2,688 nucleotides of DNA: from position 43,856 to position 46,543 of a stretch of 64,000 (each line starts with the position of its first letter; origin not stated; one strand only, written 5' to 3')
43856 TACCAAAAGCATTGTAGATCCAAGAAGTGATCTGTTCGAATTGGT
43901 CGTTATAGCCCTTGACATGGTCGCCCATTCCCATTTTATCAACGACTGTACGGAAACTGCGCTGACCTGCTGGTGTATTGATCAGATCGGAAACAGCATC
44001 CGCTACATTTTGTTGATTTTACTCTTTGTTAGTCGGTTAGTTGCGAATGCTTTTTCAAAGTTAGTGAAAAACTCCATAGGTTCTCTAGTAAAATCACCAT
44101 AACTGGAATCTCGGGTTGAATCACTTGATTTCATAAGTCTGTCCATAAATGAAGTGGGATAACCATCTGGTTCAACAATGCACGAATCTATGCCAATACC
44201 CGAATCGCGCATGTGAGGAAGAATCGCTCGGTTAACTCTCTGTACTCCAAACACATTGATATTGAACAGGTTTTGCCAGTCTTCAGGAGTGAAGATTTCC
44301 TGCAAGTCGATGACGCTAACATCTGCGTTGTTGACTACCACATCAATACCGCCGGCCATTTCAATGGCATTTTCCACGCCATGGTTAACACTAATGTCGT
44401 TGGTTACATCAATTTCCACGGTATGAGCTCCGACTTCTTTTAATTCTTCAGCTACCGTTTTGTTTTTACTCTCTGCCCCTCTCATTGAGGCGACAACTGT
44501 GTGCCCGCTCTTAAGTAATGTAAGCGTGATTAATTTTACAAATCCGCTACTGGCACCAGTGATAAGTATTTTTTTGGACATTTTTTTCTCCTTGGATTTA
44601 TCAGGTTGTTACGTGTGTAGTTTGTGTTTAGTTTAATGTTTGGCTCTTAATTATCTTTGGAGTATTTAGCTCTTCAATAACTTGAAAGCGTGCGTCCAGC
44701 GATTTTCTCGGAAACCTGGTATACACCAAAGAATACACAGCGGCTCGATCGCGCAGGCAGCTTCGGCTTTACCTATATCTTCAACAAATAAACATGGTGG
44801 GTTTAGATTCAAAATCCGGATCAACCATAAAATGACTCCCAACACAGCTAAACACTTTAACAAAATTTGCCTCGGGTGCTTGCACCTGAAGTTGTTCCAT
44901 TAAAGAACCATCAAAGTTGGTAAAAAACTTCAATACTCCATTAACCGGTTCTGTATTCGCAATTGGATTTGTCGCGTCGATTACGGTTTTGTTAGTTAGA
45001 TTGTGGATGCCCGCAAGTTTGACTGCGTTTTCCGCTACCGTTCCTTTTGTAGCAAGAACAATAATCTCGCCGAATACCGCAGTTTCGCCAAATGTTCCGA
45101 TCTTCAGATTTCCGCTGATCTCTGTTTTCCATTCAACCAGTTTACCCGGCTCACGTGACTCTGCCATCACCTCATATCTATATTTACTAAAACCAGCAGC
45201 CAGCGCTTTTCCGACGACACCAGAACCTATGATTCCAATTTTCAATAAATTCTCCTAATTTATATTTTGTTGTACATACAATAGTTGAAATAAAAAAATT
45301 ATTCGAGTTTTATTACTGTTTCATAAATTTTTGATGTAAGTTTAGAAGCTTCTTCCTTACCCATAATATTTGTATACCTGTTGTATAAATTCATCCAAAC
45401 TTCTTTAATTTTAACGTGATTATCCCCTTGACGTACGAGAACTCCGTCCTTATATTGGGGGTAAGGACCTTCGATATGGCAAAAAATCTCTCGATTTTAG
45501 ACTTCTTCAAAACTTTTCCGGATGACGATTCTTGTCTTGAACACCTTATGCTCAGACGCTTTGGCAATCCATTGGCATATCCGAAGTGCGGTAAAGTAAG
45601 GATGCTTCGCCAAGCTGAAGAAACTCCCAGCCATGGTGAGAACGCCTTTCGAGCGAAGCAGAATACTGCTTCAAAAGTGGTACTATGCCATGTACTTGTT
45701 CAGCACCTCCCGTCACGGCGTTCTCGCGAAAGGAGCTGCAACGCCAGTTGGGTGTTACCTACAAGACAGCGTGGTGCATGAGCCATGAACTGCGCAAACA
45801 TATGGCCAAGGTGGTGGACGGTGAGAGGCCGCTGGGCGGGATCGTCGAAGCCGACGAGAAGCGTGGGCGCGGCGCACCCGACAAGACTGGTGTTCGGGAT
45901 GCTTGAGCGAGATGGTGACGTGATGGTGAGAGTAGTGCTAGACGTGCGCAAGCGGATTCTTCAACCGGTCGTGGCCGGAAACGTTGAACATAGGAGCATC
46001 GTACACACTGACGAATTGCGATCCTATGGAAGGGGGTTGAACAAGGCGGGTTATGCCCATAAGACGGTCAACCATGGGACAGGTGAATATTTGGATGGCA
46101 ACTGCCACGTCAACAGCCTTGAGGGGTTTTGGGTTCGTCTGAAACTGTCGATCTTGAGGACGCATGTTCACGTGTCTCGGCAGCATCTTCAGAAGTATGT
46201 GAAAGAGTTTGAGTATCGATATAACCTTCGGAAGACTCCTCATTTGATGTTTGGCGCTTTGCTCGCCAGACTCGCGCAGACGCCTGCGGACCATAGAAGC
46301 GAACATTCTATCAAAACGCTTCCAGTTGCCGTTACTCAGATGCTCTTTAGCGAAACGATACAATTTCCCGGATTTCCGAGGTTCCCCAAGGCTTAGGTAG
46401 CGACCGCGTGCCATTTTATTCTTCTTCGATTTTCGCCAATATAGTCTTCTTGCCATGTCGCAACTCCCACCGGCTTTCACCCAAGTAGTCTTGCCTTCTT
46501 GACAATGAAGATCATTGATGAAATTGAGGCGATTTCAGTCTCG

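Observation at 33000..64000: Gene-decay hotspot: at least twelve frameshifted or nonsense-disrupted genes in the distal 30 kb versus none in the proximal 31 kb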

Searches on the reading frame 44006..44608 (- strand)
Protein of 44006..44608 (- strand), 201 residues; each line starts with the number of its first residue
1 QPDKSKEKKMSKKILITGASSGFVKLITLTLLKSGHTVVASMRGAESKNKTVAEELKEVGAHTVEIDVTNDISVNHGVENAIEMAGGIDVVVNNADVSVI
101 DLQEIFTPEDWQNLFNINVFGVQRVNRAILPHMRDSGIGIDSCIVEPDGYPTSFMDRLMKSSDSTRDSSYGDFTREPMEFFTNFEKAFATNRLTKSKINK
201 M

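Call 25: search_protein_families(library=pfam, proteins=[window:44006-44608:-], max_evalue=0.01)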
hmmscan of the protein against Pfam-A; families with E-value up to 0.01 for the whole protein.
window:44006-44608:- (201 aa): 5 families
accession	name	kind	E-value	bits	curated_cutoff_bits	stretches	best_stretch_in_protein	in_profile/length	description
PF00106.31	adh_short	-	2.4e-23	83.1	26.6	1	12-137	1-127/195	short chain dehydrogenase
PF13561.12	adh_short_C2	-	3.9e-16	59.8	27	1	18-137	1-123/236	Enoyl-(Acyl carrier protein) reductase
PF08659.16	KR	-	1.4e-06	28.8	22.6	1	14-130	3-124/180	KR domain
PF05368.20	NmrA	-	0.00015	21.9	27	1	10-93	1-78/298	NmrA-like family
PF01370.27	Epimerase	-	0.0021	18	20.9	1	14-104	1-81/240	NAD dependent epimerase/dehydratase family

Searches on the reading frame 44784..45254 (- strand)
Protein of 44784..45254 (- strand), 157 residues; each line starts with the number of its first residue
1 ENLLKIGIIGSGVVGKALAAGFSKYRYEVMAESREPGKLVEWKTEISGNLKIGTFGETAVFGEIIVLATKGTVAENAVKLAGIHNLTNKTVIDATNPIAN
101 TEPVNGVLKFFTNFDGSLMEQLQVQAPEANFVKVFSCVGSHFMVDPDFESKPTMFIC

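Call 25: search_protein_families(library=pfam, proteins=[window:44784-45254:-], max_evalue=0.01)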
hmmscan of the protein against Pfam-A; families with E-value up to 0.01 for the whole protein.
window:44784-45254:- (157 aa): 2 families
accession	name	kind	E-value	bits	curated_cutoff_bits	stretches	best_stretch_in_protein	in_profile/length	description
PF03807.23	F420_oxidored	-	5.2e-16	59.5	21.6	1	5-97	1-94/94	NADP oxidoreductase coenzyme F420-dependent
PF03446.21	NAD_binding_2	-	0.0029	18.1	21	1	5-96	1-94/161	NAD binding domain of 6-phosphogluconate dehydrogenase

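Call 35: search_solved_structures(query=window:44784-45254:-, max_evalue=0.001, show_alignments=1)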
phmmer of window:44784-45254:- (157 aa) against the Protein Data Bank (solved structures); distinct sequences matched with E-value up to 0.001: 1.
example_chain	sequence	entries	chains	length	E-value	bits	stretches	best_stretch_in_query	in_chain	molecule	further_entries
3dtt_A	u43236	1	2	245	4.7e-12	49.2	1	4-147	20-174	NADP oxidoreductase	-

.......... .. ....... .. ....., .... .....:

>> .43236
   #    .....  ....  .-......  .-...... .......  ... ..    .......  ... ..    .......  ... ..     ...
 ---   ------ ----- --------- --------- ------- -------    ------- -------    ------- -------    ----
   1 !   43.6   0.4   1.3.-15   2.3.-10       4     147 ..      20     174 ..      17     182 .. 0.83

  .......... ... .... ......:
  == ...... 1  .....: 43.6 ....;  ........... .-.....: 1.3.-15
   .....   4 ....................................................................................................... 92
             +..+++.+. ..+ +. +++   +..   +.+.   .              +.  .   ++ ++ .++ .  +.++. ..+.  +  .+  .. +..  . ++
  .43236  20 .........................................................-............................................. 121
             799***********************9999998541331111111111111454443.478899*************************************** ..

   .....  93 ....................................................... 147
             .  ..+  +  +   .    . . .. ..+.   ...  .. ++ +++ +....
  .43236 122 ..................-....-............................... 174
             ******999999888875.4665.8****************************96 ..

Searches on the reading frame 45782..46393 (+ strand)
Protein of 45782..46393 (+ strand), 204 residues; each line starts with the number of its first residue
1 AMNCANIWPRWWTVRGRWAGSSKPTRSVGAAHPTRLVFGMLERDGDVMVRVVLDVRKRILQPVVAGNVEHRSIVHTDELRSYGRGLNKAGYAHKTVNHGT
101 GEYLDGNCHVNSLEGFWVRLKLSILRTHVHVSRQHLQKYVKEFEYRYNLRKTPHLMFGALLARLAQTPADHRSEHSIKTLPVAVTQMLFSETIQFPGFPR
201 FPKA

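Call 26: search_protein_families(library=pfam, proteins=[window:45782-46393:+], max_evalue=0.01)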
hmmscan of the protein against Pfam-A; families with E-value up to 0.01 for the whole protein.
window:45782-46393:+ (204 aa): 1 family
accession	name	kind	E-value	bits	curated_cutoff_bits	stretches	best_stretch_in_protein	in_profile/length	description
PF12762.13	DDE_Tnp_IS1595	-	4.4e-28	98.6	27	1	31-148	34-153/153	ISXO2-like transposase domain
